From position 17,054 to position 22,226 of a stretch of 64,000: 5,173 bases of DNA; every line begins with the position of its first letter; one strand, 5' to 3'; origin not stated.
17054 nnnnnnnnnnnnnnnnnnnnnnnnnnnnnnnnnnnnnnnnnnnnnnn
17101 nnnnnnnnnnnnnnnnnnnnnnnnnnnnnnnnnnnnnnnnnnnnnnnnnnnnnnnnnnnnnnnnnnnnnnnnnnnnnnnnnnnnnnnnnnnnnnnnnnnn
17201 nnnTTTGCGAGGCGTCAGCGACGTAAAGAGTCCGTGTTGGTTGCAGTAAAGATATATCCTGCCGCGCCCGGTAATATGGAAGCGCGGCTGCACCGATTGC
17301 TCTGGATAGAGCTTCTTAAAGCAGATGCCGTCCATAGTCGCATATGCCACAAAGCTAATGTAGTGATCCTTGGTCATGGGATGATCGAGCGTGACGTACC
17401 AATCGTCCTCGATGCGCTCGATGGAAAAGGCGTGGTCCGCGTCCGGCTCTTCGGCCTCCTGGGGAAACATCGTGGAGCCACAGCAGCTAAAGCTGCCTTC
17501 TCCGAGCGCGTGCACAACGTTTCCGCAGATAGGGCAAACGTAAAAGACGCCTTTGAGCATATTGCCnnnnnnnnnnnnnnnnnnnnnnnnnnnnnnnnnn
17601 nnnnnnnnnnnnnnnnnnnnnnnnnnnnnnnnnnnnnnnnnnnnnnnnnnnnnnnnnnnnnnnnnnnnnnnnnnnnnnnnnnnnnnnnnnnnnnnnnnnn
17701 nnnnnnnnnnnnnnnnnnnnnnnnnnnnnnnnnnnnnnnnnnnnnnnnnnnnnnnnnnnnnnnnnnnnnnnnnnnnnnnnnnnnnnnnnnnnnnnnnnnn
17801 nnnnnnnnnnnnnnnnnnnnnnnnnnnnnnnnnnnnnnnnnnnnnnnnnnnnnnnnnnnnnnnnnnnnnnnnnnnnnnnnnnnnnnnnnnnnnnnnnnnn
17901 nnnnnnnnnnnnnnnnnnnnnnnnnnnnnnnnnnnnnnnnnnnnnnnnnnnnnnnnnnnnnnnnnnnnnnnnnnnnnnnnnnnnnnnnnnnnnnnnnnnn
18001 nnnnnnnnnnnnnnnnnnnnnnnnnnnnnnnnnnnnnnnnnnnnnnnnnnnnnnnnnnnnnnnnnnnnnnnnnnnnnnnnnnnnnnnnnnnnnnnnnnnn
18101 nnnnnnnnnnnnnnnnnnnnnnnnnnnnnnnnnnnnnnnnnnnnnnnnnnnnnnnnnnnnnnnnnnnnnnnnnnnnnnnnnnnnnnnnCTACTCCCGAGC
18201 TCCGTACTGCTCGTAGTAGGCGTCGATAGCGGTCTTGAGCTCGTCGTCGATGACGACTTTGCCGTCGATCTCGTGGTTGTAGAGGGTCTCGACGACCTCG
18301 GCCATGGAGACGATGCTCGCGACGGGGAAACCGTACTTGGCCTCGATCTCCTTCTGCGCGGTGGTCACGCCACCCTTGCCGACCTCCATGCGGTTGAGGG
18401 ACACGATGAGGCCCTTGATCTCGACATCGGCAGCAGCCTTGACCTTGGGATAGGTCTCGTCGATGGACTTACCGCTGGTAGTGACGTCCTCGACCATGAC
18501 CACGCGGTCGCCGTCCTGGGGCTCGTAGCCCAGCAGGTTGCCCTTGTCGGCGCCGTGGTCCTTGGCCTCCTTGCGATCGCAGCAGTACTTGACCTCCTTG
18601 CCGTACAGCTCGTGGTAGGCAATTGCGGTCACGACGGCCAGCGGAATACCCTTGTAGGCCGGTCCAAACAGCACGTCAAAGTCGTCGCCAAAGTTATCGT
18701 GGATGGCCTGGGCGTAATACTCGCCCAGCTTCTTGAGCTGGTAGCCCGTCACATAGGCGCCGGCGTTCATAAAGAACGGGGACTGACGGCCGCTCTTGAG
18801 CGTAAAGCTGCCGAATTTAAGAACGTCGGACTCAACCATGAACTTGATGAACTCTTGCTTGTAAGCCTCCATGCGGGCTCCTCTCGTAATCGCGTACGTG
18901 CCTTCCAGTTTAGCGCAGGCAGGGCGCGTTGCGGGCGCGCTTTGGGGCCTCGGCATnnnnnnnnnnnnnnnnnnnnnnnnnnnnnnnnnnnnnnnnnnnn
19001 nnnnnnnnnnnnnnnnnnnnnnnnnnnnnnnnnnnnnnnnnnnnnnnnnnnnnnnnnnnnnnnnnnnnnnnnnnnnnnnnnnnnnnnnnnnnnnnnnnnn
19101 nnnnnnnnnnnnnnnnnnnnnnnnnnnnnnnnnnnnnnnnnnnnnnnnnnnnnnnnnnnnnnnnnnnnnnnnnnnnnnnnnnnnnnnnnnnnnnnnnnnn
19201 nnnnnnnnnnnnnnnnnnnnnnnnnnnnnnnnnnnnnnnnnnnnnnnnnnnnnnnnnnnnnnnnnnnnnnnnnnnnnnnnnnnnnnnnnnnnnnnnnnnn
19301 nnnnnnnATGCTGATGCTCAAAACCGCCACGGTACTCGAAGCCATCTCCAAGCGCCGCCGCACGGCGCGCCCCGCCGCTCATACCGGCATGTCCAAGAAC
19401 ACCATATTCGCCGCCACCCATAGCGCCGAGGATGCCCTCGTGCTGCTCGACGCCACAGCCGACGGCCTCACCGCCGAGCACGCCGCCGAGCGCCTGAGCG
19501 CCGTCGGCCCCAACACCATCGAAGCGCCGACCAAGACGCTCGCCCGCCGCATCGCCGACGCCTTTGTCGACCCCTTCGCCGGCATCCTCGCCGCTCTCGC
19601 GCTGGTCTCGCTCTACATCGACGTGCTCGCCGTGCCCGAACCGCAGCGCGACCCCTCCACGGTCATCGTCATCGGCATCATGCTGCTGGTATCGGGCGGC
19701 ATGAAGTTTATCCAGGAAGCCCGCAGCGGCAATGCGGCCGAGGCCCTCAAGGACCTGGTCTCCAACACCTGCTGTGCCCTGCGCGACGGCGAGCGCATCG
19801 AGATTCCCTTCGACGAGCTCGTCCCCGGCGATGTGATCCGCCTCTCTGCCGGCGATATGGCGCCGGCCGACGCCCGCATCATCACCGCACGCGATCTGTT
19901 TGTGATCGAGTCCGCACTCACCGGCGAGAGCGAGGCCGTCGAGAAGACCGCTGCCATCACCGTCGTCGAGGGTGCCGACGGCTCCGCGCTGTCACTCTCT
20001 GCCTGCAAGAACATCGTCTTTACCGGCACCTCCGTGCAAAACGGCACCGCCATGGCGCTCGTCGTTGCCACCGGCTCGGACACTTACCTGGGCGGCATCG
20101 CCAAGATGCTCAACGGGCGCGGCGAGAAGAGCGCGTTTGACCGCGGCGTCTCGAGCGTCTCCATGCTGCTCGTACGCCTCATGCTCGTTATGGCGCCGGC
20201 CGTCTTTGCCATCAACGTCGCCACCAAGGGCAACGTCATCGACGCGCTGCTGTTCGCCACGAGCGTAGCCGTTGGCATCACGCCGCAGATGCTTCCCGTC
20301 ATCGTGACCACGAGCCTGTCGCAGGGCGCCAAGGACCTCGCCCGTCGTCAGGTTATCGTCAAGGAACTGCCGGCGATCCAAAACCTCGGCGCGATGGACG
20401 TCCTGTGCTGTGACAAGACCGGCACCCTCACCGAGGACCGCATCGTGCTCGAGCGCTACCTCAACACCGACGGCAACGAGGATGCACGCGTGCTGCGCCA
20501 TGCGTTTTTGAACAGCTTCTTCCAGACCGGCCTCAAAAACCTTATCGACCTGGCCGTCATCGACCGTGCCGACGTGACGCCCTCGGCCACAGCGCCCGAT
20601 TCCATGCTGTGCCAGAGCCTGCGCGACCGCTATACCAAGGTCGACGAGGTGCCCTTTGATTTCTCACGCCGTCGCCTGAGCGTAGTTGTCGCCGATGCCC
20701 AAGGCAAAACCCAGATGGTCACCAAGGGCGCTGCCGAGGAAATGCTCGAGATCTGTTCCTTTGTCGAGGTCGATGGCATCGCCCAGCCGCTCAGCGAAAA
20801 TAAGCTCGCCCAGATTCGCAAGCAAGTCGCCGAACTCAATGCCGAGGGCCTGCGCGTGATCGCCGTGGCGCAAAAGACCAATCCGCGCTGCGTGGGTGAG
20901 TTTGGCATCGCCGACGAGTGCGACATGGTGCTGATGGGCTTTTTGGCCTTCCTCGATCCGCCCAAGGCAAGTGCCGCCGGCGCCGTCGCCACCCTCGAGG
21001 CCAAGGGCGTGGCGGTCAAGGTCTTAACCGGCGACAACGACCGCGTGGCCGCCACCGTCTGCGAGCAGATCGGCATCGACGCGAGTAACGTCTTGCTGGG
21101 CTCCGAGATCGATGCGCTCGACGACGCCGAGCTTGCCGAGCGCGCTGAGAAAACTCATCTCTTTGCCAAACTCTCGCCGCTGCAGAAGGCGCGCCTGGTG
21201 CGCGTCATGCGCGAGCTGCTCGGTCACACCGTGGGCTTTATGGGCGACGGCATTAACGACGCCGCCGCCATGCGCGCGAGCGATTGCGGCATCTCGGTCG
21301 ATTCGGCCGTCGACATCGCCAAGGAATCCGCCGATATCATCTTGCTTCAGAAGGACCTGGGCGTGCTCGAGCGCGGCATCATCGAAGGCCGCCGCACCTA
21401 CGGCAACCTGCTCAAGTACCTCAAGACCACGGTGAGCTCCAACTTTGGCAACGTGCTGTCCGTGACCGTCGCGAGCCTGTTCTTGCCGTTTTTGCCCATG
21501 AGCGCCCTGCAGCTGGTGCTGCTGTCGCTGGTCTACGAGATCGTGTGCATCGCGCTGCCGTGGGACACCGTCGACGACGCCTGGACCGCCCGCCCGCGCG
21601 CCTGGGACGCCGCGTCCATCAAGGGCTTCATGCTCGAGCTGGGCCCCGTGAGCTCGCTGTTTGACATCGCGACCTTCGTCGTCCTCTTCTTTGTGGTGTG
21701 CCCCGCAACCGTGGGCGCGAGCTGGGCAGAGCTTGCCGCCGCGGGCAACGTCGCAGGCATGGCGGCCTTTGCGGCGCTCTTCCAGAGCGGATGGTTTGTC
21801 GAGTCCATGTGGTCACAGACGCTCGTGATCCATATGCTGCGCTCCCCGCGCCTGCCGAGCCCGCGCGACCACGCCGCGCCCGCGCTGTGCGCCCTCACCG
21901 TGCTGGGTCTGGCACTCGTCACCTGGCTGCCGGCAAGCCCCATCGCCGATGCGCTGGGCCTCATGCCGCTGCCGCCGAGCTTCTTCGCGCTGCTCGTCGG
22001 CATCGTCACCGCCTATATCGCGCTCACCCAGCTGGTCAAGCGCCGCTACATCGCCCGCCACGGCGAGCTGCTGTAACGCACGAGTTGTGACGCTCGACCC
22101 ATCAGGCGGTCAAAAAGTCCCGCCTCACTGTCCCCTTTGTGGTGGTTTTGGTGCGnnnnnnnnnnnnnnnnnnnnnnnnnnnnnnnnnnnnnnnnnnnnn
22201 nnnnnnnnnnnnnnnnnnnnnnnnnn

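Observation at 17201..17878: Transcription-factor / superoxide-reductase chimera: HTH-XRE fused to a complete two-centre desulfoferrodoxin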

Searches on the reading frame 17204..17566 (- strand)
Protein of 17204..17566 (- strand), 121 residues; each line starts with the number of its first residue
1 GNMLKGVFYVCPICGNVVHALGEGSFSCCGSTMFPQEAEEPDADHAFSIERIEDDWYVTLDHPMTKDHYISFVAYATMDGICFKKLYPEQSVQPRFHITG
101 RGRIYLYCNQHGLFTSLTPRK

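Call 30: search_protein_representatives(protein=window:17204-17566:-)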
Query: 121 residues. Proteins with E-value up to 0.001 (for the whole library): 1159; up to 1e-10: 454; up to 1e-30: 28. The best 150 are listed.
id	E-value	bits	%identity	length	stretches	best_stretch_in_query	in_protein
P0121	6.7e-41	155.5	57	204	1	2-117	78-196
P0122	8.7e-41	155.2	54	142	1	1-115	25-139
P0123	1.0e-39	151.7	68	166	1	1-97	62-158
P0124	4.4e-39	149.7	54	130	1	2-115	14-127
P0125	2.0e-38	147.5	53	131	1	2-117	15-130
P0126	9.4e-38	145.4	55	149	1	2-116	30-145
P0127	2.7e-37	143.9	54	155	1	2-114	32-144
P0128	2.2e-36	140.9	52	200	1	2-116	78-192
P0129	3.2e-36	140.4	62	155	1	16-120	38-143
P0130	3.6e-36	140.2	52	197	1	1-120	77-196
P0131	2.0e-35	137.8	52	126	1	3-115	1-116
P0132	7.8e-35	135.9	51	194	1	2-115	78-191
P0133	9.9e-35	135.6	54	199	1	2-114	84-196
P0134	2.3e-34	134.4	51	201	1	1-115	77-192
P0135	2.9e-34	134.1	55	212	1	2-115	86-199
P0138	5.6e-32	126.7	49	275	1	2-114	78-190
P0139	8.1e-32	126.2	51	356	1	2-115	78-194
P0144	1.4e-31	125.4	50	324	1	1-115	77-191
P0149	2.4e-30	121.4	46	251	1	1-115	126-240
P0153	9.1e-30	119.5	49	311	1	9-114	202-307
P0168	8.8e-28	113.1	45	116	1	7-114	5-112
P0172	6.0e-27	110.4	48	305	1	7-115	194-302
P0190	5.9e-25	104.0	41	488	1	1-116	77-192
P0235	7.1e-22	94.0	42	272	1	1-114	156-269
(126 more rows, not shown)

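Call 71: find_encoding_contigs(protein=P0168, flank=3000, max_places=4)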
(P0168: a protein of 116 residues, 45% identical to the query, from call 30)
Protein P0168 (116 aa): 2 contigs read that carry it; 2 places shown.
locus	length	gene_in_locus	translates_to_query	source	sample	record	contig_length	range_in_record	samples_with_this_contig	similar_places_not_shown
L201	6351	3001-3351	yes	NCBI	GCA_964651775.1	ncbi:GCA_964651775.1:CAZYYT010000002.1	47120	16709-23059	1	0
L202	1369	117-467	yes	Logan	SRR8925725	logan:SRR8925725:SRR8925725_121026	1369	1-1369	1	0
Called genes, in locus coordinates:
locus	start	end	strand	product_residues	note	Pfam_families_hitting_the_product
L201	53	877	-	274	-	PF07664:FeoB_C, PF07670:Gate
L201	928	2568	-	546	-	PF00239:Resolvase, PF07508:Recombinase, PF13408:Zn_ribbon_recom, PF14287:DUF4368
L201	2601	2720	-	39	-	-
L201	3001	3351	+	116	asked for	-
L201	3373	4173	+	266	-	PF00106:adh_short, PF08659:KR (weak), PF13561:adh_short_C2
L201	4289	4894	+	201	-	PF12844:HTH_19, PF13560:HTH_31 (weak), PF01381:HTH_3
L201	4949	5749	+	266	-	PF00376:MerR, PF13411:MerR_1, PF06445:GyrI-like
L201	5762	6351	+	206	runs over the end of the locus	PF13527:Acetyltransf_9, PF00583:Acetyltransf_1, PF13508:Acetyltransf_7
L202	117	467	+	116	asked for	-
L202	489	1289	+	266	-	PF00106:adh_short, PF08659:KR (weak), PF13561:adh_short_C2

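Call 77: search_protein_families(library=pfam, proteins=[P0190, P0139, P0144, P0153, P0172, P0149, P0235, P0138], max_evalue=0.001)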
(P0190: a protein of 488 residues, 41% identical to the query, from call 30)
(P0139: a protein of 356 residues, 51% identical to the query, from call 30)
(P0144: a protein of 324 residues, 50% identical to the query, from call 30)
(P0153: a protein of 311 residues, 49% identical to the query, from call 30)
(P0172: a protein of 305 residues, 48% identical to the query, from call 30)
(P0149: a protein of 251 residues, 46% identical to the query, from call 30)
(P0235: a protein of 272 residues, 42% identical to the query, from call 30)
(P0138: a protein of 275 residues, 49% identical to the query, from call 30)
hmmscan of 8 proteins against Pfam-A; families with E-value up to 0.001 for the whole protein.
P0190 (488 aa): 6 families
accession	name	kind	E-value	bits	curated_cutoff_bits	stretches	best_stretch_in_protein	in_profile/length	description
PF04072.20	LCM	-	1.8e-40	139.3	22.3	1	212-389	1-186/187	Leucine carboxyl methyltransferase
PF12844.13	HTH_19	-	4.8e-12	46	30.2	1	8-68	2-62/64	Helix-turn-helix domain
PF01381.28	HTH_3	-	2.7e-10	40.6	23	1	12-61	3-52/55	Helix-turn-helix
PF13560.12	HTH_31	-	1.6e-09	38.3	27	1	12-61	8-58/64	Helix-turn-helix domain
PF12728.13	HTH_17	-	0.00029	21.5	27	0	19-38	2-21/51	Helix-turn-helix domain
PF13412.12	HTH_24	-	0.00069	19.6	21.9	0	8-36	7-35/48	Winged helix-turn-helix DNA-binding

P0139 (356 aa): 4 families
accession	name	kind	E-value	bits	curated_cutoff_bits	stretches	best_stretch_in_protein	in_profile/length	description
PF01381.28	HTH_3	-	9.5e-14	51.6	23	1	10-64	1-55/55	Helix-turn-helix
PF13560.12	HTH_31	-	3.6e-13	50.1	27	1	7-61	3-58/64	Helix-turn-helix domain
PF12844.13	HTH_19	-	1.5e-07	31.6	30.2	1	7-68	1-62/64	Helix-turn-helix domain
PF01880.24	Desulfoferrodox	-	4e-05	24.5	22.2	1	110-194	11-96/98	Desulfoferrodoxin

P0144 (324 aa): 6 families
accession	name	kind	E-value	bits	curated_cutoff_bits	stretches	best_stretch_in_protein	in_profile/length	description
PF07739.18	TipAS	-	1.5e-27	96.9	23.8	1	205-322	1-117/117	TipAS antibiotic-recognition domain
PF01381.28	HTH_3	-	8.6e-12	45.4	23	1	10-64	1-55/55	Helix-turn-helix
PF13560.12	HTH_31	-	1.2e-10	42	27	1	9-63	5-60/64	Helix-turn-helix domain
PF01880.24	Desulfoferrodox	-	3e-05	24.9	22.2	1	135-190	33-95/98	Desulfoferrodoxin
PF15731.11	MqsA_antitoxin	-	0.00062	20.3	30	0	4-51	68-115/131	Antitoxin component of bacterial toxin-antitoxin system, MqsA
PF13443.12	HTH_26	-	0.00073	20.2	22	0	11-66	3-59/63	Cro/C1-type HTH DNA-binding domain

P0153 (311 aa): 2 families
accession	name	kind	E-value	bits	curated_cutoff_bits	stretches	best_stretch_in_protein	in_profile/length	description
PF09180.16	ProRS-C_1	-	3.1e-19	69.3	31.5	1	154-209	1-59/71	Prolyl-tRNA synthetase, C-terminal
PF01880.24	Desulfoferrodox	-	0.00035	21.5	22.2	0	252-307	33-95/98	Desulfoferrodoxin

P0172 (305 aa): 2 families
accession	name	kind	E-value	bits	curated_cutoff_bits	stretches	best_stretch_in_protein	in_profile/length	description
PF13671.12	AAA_33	-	0.00013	22.7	27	1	5-57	1-54/143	AAA domain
PF06414.18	Zeta_toxin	-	0.00072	19.5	22.3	0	4-48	17-63/199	Zeta toxin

P0149 (251 aa): 3 families
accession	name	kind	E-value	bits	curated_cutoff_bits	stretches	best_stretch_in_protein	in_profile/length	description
PF01381.28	HTH_3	-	4.1e-09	36.8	23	1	61-109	3-51/55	Helix-turn-helix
PF01880.24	Desulfoferrodox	-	1e-06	29.6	22.2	1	182-241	31-97/98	Desulfoferrodoxin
PF13560.12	HTH_31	-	3.5e-05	24.5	27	1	62-110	9-58/64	Helix-turn-helix domain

P0235 (272 aa): 2 families
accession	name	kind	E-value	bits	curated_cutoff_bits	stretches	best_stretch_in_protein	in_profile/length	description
PF00215.30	OMPdecase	-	1.8e-35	123.3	27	1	6-157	3-147/221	Orotidine 5'-phosphate decarboxylase / HUMPS family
PF06397.17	Desulfoferrod_N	-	1.5e-05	25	23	1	160-187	3-32/36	Desulfoferrodoxin, N-terminal domain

P0138 (275 aa): 6 families
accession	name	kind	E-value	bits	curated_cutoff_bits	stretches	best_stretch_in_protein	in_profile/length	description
PF01381.28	HTH_3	-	9.5e-15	54.8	23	1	10-64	1-55/55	Helix-turn-helix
PF13560.12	HTH_31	-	5.9e-10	39.7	27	1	7-63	3-60/64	Helix-turn-helix domain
PF12844.13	HTH_19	-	2.9e-09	37.1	30.2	1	7-68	1-62/64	Helix-turn-helix domain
PF13443.12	HTH_26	-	1.7e-06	28.6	22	1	10-66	2-59/63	Cro/C1-type HTH DNA-binding domain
PF07022.19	Phage_CI_repr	-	7.3e-05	23.5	22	1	8-68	1-61/65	Bacteriophage CI repressor helix-turn-helix domain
PF08279.18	HTH_11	-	0.00036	20.8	25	0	9-37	5-34/55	HTH domain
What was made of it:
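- Tried and rejected: Long database variants with LCM methyltransferase or TipAS domains (call 77).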

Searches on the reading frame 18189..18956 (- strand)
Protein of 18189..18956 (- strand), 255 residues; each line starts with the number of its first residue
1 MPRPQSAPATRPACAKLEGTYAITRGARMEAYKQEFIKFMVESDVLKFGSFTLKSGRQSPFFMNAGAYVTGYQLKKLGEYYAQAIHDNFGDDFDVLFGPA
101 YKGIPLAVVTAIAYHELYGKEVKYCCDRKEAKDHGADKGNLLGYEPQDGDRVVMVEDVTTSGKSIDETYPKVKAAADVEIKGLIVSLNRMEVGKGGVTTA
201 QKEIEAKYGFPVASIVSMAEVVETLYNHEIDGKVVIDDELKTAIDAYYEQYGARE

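Call 57: search_protein_families(library=pfam, proteins=[window:18189-18956:-], max_evalue=0.00001)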
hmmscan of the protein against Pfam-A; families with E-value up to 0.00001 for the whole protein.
window:18189-18956:- (255 aa): 1 family
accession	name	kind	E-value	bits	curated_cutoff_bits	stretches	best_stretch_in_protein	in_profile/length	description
PF00156.33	Pribosyltran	-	1.5e-07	31.3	26.3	1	74-190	11-127/158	Phosphoribosyl transferase domain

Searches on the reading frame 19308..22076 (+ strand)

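Call 57: search_protein_families(library=pfam, proteins=[window:19308-22076:+], max_evalue=0.00001)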
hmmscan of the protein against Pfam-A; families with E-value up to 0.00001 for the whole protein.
window:19308-22076:+ (922 aa): 5 families
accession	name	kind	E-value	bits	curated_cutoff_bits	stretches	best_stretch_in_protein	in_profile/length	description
PF00122.25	E1-E2_ATPase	-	5.2e-41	140.6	28.1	1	151-347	3-181/181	E1-E2 ATPase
PF00689.26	Cation_ATPase_C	-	1.9e-11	44.5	27.3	1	728-912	1-174/175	Cation transporting ATPase, C-terminus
PF00690.31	Cation_ATPase_N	-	9.1e-11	41.7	20.4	1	38-101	4-69/69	Cation transporter/ATPase, N-terminus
PF00702.32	Hydrolase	-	2.2e-10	41.7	26.4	1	363-658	1-190/191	haloacid dehalogenase-like hydrolase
PF13246.12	Cation_ATPase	-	2.7e-09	37.4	21.7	1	432-486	36-91/91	Cation transport ATPase (P-type)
